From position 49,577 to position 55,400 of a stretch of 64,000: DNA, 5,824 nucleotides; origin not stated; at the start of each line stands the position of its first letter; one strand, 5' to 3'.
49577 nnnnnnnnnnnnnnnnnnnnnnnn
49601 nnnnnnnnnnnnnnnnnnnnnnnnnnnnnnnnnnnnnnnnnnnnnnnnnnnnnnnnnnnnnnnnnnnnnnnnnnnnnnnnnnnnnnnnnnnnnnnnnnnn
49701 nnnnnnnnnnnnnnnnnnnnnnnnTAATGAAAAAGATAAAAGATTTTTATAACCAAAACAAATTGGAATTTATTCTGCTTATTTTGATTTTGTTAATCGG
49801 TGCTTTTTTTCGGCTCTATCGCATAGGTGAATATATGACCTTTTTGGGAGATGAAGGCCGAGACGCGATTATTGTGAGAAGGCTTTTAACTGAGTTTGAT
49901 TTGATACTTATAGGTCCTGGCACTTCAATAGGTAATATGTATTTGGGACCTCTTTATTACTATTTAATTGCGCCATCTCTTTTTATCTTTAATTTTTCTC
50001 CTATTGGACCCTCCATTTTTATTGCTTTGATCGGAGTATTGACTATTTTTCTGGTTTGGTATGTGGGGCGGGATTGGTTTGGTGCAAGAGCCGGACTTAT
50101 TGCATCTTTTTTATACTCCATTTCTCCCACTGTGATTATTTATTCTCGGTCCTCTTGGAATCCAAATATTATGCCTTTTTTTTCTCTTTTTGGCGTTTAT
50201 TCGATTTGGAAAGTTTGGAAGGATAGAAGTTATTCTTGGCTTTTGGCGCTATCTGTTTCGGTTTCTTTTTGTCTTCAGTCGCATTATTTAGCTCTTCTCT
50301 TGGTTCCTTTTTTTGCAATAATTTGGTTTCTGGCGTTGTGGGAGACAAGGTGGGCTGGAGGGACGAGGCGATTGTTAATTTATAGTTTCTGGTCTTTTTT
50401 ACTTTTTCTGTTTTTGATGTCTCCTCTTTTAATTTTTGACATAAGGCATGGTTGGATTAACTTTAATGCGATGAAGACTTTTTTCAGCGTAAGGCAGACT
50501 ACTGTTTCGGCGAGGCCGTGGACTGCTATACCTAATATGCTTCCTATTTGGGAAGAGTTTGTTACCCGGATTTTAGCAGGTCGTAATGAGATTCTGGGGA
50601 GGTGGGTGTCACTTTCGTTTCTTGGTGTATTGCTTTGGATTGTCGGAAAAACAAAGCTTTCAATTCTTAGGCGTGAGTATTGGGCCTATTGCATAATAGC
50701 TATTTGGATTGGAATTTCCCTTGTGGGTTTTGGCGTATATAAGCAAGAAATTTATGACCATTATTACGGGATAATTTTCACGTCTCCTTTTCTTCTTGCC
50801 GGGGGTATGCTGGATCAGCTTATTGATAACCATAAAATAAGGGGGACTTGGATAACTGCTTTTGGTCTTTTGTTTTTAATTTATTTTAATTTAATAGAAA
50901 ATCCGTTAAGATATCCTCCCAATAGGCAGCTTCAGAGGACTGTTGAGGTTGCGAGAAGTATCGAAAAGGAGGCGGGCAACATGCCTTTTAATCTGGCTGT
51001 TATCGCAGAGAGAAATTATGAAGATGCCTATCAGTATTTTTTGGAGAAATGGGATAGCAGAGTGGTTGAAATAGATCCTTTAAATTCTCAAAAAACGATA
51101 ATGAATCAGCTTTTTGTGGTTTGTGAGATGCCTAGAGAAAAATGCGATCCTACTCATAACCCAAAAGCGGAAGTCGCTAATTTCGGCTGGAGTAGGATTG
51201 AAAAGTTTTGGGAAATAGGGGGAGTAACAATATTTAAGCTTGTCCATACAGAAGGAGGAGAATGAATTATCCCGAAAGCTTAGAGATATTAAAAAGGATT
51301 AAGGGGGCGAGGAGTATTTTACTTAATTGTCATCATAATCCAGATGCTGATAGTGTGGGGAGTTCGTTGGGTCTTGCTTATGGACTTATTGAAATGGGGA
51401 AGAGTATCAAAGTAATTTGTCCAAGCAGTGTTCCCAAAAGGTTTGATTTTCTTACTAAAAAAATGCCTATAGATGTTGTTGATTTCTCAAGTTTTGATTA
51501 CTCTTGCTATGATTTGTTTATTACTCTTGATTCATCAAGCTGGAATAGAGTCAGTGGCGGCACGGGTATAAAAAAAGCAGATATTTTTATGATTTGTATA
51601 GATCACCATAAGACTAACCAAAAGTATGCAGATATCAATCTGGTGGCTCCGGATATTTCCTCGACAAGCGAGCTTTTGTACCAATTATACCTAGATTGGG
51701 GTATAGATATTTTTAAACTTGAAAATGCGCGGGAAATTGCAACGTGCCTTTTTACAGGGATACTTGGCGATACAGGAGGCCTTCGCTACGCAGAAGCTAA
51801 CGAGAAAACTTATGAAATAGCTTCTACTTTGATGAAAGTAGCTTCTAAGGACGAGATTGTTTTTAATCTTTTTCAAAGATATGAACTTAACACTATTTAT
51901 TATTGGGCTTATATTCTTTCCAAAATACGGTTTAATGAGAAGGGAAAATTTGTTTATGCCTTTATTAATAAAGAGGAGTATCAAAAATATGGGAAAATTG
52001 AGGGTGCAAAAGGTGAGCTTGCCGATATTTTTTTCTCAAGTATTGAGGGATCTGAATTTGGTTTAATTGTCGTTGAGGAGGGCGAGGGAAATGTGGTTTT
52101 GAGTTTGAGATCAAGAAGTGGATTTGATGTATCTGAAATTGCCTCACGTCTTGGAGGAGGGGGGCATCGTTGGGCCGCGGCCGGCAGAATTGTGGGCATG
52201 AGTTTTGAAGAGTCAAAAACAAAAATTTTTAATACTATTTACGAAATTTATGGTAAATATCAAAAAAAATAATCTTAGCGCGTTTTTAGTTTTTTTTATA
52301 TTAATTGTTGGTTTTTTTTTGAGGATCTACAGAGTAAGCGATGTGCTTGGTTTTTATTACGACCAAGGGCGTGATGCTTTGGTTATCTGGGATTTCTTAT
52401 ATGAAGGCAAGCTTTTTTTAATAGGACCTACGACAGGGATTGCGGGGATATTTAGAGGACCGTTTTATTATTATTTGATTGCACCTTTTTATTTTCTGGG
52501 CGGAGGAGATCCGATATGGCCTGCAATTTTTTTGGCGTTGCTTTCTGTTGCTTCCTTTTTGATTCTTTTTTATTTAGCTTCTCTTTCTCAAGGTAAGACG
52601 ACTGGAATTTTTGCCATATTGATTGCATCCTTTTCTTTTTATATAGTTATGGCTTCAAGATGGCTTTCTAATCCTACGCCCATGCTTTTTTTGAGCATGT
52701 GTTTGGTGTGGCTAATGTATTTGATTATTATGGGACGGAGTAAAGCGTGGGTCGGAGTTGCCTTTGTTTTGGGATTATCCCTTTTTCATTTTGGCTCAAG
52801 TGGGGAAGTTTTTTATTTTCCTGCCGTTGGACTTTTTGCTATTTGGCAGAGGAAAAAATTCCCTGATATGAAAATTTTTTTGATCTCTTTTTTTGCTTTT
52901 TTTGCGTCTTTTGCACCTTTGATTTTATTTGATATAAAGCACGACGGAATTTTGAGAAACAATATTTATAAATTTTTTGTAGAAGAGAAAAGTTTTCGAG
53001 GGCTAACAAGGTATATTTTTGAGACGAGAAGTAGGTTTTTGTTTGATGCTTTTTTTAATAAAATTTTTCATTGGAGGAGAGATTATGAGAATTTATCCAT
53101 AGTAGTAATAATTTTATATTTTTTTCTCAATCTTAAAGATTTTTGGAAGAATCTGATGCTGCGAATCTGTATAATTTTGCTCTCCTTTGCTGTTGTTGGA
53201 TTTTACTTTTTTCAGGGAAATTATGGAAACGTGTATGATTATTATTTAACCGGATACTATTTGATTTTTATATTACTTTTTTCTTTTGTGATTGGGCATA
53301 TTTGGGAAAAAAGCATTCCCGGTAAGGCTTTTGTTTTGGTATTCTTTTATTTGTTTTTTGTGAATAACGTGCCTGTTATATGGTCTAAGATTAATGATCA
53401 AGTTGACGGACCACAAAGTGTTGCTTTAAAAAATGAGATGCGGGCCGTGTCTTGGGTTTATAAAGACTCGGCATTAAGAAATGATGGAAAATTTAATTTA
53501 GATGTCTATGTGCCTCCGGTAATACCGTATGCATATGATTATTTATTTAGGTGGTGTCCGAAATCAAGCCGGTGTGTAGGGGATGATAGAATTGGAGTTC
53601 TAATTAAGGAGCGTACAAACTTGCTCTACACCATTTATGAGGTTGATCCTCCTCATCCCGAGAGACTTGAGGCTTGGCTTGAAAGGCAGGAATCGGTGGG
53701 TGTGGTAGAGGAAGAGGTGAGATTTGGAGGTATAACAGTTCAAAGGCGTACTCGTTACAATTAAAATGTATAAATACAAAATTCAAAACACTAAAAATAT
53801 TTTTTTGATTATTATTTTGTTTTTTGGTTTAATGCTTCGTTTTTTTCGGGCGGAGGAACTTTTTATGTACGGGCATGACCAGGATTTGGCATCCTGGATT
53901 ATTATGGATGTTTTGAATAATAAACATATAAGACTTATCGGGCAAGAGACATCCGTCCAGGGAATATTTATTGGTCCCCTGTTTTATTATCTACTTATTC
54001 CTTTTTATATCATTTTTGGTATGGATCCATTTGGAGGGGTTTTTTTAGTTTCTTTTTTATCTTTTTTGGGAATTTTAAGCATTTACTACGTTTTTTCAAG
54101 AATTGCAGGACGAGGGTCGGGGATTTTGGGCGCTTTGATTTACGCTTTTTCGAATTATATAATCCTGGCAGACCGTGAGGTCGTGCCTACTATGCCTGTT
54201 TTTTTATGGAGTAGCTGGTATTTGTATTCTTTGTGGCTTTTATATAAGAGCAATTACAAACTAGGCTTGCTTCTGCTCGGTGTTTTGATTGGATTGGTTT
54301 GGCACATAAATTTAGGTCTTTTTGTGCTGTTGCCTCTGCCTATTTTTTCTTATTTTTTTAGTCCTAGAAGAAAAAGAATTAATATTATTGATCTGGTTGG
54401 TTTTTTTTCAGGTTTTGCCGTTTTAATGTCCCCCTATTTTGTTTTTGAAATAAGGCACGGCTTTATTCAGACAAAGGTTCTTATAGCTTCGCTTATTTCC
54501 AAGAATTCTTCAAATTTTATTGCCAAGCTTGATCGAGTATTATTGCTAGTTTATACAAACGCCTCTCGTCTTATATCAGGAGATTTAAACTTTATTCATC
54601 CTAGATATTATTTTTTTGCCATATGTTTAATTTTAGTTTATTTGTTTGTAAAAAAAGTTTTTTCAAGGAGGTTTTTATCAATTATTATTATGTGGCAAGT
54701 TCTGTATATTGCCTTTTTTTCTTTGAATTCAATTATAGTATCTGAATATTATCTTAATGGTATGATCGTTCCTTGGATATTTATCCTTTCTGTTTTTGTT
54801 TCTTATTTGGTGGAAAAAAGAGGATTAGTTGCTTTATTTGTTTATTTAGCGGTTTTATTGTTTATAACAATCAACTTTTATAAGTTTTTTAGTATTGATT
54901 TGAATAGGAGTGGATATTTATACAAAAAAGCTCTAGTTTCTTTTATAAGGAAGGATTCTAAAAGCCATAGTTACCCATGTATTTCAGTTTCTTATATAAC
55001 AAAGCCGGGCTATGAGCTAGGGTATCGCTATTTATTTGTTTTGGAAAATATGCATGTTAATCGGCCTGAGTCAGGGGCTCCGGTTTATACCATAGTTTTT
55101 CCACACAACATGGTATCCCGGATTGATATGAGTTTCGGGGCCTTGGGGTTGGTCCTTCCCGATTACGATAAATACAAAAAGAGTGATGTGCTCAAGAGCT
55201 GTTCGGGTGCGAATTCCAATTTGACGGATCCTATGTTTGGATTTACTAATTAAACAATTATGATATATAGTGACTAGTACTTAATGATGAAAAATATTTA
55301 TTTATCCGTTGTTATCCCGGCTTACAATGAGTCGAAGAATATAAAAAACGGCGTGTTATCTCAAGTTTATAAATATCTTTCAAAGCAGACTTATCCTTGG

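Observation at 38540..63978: Very large glycosylation locus: about 12 GT-C-like polytopic proteins, 3 Dpm1-like GT2 synthases and 2 methyltransferases, next to rmlABCD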

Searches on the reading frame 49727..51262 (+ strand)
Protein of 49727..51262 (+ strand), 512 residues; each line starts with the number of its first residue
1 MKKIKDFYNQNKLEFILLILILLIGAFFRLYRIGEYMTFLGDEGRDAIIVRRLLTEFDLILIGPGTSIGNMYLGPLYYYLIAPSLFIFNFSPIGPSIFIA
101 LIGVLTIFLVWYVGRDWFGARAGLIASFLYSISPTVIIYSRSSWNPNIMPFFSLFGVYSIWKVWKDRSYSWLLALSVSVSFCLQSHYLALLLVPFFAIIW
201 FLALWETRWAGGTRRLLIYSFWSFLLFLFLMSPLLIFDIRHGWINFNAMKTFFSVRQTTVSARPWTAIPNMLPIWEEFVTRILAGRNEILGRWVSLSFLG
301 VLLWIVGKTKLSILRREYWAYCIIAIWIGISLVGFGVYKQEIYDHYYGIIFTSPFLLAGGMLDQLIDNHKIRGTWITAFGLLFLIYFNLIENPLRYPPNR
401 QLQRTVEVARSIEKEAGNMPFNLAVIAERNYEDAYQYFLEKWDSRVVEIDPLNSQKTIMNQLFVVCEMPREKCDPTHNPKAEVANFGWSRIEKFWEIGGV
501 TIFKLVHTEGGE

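Call 4: search_protein_families(library=pfam, proteins=[window:49727-51262:+], max_evalue=0.01)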
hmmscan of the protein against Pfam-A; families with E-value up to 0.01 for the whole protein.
window:49727-51262:+ (512 aa): 2 families
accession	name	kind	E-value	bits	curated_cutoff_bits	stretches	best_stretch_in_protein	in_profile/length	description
PF13231.12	PMT_2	-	1.5e-10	41.9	26.1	1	75-236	4-159/160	Dolichyl-phosphate-mannose-protein mannosyltransferase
PF02366.24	PMT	-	0.00014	21.9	22.7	1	80-236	70-232/245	Dolichyl-phosphate-mannose-protein mannosyltransferase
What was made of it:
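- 49727..51265 (+): GT-C (PMT_2) glycosyltransferase, founder of a three-paralogue set (core). PMT_2 41.9 bits (call 4).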

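Call 9: search_protein_families(library=ncbifam, proteins=[window:49727-51262:+], max_evalue=0.01)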
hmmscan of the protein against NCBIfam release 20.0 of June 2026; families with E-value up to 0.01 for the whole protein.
window:49727-51262:+ (512 aa): 2 families
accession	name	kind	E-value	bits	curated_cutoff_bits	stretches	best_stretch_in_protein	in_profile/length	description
TIGR03663.1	TIGR03663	subfamily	2.1e-10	40.2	126.25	1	17-340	3-315/435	flippase activity-associated protein Agl23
TIGR04154.1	archaeo_STT3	subfamily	0.00015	20.3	450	1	73-138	69-141/831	oligosaccharyl transferase, archaeosortase A system-associated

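Call 15: find_encoding_contigs(protein=window:49727-51262:+, flank=10000, max_places=6)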
Protein window:49727-51262:+ (512 aa): 5 contigs read that carry it; 3 places shown.
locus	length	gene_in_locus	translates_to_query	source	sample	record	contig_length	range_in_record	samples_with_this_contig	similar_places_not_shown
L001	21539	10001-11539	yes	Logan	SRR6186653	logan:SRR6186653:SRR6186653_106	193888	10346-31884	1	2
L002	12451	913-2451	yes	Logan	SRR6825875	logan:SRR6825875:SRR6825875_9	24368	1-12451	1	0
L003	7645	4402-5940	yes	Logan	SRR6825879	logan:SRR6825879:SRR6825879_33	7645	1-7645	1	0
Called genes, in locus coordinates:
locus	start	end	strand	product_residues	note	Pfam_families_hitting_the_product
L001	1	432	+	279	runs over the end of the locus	PF13489:Methyltransf_23, PF13847:Methyltransf_31, PF08241:Methyltransf_11, PF08242:Methyltransf_12, PF13649:Methyltransf_25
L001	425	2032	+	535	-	-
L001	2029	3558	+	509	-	PF13231:PMT_2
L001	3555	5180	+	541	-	PF13231:PMT_2, PF13424:TPR_12 (faint), PF14559:TPR_19 (faint), PF00515:TPR_1 (weak), PF13414:TPR_11 (faint), PF13428:TPR_14 (faint), PF13431:TPR_17 (faint), PF07719:TPR_2 (weak), +4 more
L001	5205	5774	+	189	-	PF04893:Yip1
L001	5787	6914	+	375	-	PF00535:Glycos_transf_2, PF04138:GtrA_DPMS_TM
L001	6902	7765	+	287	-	-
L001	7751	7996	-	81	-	-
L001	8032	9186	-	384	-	-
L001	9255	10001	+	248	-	PF00535:Glycos_transf_2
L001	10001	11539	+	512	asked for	PF13231:PMT_2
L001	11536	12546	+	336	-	PF01368:DHH, PF02272:DHHA1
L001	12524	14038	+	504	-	PF13231:PMT_2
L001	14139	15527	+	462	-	-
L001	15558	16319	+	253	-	PF00535:Glycos_transf_2, PF10111:Glyco_tranf_2_2 (weak)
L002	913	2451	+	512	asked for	PF13231:PMT_2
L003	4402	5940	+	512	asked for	PF13231:PMT_2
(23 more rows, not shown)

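Call 17: find_related_loci(query=window:49727-51262:+, collection=genome_contigs, flank=10000)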
Query window:49727-51262:+ (512 aa) in genome_contigs; peptide patterns used: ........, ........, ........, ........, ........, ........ (x = any residue, [..] = any of these).
243 stretches matched a pattern; 200 encode a relative of the query (tblastn E <= 1e-3); the best 80 are kept; 80 distinct loci.
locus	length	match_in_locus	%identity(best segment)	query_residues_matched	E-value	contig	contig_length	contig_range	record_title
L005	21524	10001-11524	64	3-509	0e+0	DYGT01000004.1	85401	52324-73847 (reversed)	MAG TPA_asm: Candidatus Microgenomatus sp. isolate BE2012_6_40_25 Afr_mines_BE2012_152_length_85401_cov_11_084409, whole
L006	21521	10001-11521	61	1-509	0e+0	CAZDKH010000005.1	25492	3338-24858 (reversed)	MAG TPA_asm: uncultured Gammaproteobacteria bacterium isolate SRP231805_co4_168 genome assembly, contig: k141_8134, whol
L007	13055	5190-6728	62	1-512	0e+0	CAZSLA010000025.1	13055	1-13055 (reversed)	MAG TPA_asm: uncultured Gammaproteobacteria bacterium isolate binchicken_co60_48 genome assembly, contig: NODE_6911_leng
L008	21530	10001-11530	61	1-509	0e+0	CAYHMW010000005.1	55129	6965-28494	MAG TPA_asm: uncultured Gammaproteobacteria bacterium isolate ERP119705_co13_486 genome assembly, contig: NODE_660_lengt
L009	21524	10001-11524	59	1-512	0e+0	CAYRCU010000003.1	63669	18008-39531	MAG TPA_asm: uncultured Gammaproteobacteria bacterium isolate SRP338002_co1_166 genome assembly, contig: NODE_429_length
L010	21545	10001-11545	56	3-509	0e+0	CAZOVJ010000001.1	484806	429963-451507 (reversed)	MAG TPA_asm: uncultured Gammaproteobacteria bacterium isolate SRP068000_co4_46 genome assembly, contig: NODE_3_length_48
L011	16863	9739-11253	56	3-509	0e+0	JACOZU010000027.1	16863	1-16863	MAG: Candidatus Woesebacteria bacterium isolate NC_groundwater_213_Ag_S-0.1um_45_9 S4_GD2017_2_S1_scaffold_3303, whole g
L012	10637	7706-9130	57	17-509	0e+0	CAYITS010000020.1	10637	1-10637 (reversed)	MAG TPA_asm: uncultured Gammaproteobacteria bacterium isolate ERP119705_co3_637 genome assembly, contig: NODE_7603_lengt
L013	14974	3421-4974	55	4-509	0e+0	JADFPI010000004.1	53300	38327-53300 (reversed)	MAG: Patescibacteria group bacterium isolate B72T1L10 B72T1L10_NODE492, whole genome shotgun sequence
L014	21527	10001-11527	55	1-509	0e+0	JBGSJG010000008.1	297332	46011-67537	MAG: Patescibacteria group bacterium isolate JTS-AC151 k141_2430206, whole genome shotgun sequence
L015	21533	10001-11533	55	9-509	0e+0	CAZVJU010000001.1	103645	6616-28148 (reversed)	MAG TPA_asm: uncultured Gammaproteobacteria bacterium isolate SRP050083_co3_9 genome assembly, contig: NODE_59_length_10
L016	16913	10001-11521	55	3-509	0e+0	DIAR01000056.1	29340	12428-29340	MAG TPA_asm: Candidatus Woesebacteria bacterium UBA5073 UBA5073_contig_133145, whole genome shotgun sequence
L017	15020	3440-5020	53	2-509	0e+0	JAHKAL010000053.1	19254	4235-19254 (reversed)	MAG: Patescibacteria group bacterium isolate Undefined_mixed_planktonic.mb.4 Undefined_mixed_pla.mb.4_k141_1011126, whol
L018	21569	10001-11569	55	3-508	0e+0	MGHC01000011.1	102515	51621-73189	MAG: Candidatus Woesebacteria bacterium RIFCSPLOWO2_01_FULL_39_10 rifcsplowo2_01_scaffold_2422, whole genome shotgun seq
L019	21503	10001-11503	55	9-508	0e+0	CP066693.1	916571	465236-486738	MAG: Candidatus Woesebacteria bacterium isolate NC_groundwater_896_Pr1_S2p5_35_35 chromosome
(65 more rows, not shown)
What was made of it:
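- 49727..51265 (+): At least 200 tblastn-confirmed relatives in species-representative genomes (call 17).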

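Call 27: search_solved_structures(query=A3, max_evalue=1)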
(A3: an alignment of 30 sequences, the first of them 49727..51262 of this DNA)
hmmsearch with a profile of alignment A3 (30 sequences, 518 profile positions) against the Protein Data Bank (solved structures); distinct sequences matched with E-value up to 1: 0.

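Call 87: find_related_loci(query=A3, collection=viral_contigs, flank=8000)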
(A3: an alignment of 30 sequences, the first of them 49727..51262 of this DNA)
Query A3 (512 aa) in viral_contigs; peptide patterns used: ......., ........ (x = any residue, [..] = any of these).
6 stretches matched a pattern, but none encodes a relative of the query by tblastn (E <= 1e-3).
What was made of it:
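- Tried and rejected: No relative of the 49727 family in viral contigs (call 87).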

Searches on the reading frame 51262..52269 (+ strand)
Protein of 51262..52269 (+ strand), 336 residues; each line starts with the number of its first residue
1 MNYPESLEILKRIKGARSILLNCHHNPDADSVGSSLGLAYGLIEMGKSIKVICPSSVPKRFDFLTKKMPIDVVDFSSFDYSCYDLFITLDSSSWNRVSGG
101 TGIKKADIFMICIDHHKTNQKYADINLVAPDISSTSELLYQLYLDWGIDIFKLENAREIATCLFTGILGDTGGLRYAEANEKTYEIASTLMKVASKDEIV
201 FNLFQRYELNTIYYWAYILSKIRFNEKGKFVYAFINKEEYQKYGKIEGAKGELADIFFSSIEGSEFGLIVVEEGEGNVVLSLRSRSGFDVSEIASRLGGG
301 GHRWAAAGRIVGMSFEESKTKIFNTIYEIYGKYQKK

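Call 4: search_protein_families(library=pfam, proteins=[window:51262-52269:+], max_evalue=0.01)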
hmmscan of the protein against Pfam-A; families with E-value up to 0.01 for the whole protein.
window:51262-52269:+ (336 aa): 2 families
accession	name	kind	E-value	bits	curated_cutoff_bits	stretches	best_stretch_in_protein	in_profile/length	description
PF01368.27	DHH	-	3.5e-20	73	28.1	1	19-167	2-125/125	DHH family, N-terminal domain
PF02272.25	DHHA1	-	2e-09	38.3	25.9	1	229-326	3-96/102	DHHA1 domain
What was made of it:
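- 51262..52272 (+): DHH/DHHA1 phosphoesterase (NrnA-like) embedded in the cluster. A role in glycosylation is unproven. DHH plus DHHA1 (call 4).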

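Call 20: search_protein_families(library=ncbifam, proteins=[window:51262-52269:+], max_evalue=0.001)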
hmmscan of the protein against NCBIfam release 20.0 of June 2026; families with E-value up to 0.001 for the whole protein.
window:51262-52269:+ (336 aa): 12 families
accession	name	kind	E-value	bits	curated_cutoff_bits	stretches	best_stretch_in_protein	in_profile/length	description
NF053633.1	OlncasPapPhNrnA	equivalog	6.5e-25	87.7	350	1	7-311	7-298/317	bifunctional oligoribonuclease/PAP phosphatase NrnA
NF011110.0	PRK14538.1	equivalog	8.2e-11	40.7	707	1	110-324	472-676/838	putative bifunctional signaling protein/50S ribosomal protein L9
NF003877.0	PRK05427.1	equivalog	4.2e-09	36.3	283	1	19-195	4-173/308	manganese-dependent inorganic pyrophosphatase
NF011442.0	PRK14869.1-4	equivalog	6.7e-09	34.7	400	1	101-198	320-413/543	putative manganese-dependent inorganic diphosphatase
NF011443.0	PRK14869.1-5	equivalog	6.2e-08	31.5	335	1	101-199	321-415/546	putative manganese-dependent inorganic diphosphatase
NF011445.0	PRK14869.2-1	equivalog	9.8e-08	30.9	483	1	102-201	323-418/548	putative manganese-dependent inorganic diphosphatase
NF011440.0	PRK14869.1-2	equivalog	8.2e-07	28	746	1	101-194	315-404/541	putative manganese-dependent inorganic diphosphatase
NF011449.0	PRK14869.2-5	equivalog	1.1e-05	24.6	411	1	101-199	222-316/451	putative manganese-dependent inorganic diphosphatase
NF041569.1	A-tRNAntase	equivalog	2.3e-05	22.8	1440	1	104-309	87-284/880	A-adding tRNA nucleotidyltransferase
NF011441.0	PRK14869.1-3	equivalog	4.3e-05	22.3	753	0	101-196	320-411/548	putative manganese-dependent inorganic diphosphatase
NF011447.0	PRK14869.2-3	equivalog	4.6e-05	22.2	522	0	101-204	318-419/540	putative manganese-dependent inorganic diphosphatase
NF011448.0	PRK14869.2-4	equivalog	0.00012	20.6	562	0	101-190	336-422/563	putative manganese-dependent inorganic diphosphatase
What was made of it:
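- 51262..52272 (+): NrnA, 87.7 bits vs cut-off 350 (call 20).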

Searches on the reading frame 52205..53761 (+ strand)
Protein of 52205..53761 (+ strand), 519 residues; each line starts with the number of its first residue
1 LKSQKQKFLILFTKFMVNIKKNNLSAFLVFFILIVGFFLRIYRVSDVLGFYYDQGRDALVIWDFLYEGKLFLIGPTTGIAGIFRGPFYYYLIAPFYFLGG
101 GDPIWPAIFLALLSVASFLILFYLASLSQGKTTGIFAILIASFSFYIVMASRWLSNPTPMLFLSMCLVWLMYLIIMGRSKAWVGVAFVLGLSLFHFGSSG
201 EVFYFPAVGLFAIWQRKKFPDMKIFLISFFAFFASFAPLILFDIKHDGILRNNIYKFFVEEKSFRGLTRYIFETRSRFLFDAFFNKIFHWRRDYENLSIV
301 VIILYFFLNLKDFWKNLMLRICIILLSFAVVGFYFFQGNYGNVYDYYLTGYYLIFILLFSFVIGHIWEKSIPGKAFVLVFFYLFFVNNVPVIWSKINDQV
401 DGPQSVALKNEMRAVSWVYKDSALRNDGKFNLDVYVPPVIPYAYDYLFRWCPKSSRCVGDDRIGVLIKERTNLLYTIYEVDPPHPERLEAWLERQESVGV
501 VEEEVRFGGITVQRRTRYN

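Call 4: search_protein_families(library=pfam, proteins=[window:52205-53761:+], max_evalue=0.01)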
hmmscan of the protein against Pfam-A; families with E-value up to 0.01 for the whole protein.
window:52205-53761:+ (519 aa): 1 family
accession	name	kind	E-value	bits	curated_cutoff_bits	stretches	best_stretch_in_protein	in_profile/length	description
PF13231.12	PMT_2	-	3.1e-10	40.9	26.1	1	85-240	3-158/160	Dolichyl-phosphate-mannose-protein mannosyltransferase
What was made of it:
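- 52205..53764 (+): GT-C (PMT_2), paralogue of 49727. The probable start is the ATG at 52250 (core). PMT_2 40.9 bits (call 4).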

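Call 9: search_protein_families(library=ncbifam, proteins=[window:52205-53761:+], max_evalue=0.01)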
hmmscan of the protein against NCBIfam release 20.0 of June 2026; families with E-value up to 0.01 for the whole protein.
window:52205-53761:+ (519 aa): 0 families

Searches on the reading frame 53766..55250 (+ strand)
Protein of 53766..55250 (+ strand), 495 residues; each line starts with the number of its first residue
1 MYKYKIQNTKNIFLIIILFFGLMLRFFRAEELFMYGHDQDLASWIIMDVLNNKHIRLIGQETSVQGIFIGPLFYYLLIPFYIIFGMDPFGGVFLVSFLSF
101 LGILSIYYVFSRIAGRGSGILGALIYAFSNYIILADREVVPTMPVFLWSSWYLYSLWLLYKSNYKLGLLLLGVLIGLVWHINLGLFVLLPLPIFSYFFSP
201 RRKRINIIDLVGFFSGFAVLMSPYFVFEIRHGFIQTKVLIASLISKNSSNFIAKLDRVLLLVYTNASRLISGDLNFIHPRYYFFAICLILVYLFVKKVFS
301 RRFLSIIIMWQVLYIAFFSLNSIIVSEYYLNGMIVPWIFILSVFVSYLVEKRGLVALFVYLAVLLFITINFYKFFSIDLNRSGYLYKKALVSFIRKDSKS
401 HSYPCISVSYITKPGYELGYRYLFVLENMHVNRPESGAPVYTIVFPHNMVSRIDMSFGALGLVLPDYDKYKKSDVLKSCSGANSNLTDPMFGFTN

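Call 4: search_protein_families(library=pfam, proteins=[window:53766-55250:+], max_evalue=0.01)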
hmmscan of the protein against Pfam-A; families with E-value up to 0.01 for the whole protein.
window:53766-55250:+ (495 aa): 1 family
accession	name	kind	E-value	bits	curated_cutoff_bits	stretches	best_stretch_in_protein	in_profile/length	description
PF13231.12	PMT_2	-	0.00012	22.7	26.1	1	71-206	4-140/160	Dolichyl-phosphate-mannose-protein mannosyltransferase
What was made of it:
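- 53766..55253 (+): GT-C, paralogue of 49727 and 52205. PMT_2 22.7 bits, below the 26.1 cut-off (call 4).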

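Call 9: search_protein_families(library=ncbifam, proteins=[window:53766-55250:+], max_evalue=0.01)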
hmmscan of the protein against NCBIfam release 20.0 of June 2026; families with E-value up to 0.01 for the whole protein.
window:53766-55250:+ (495 aa): 0 families
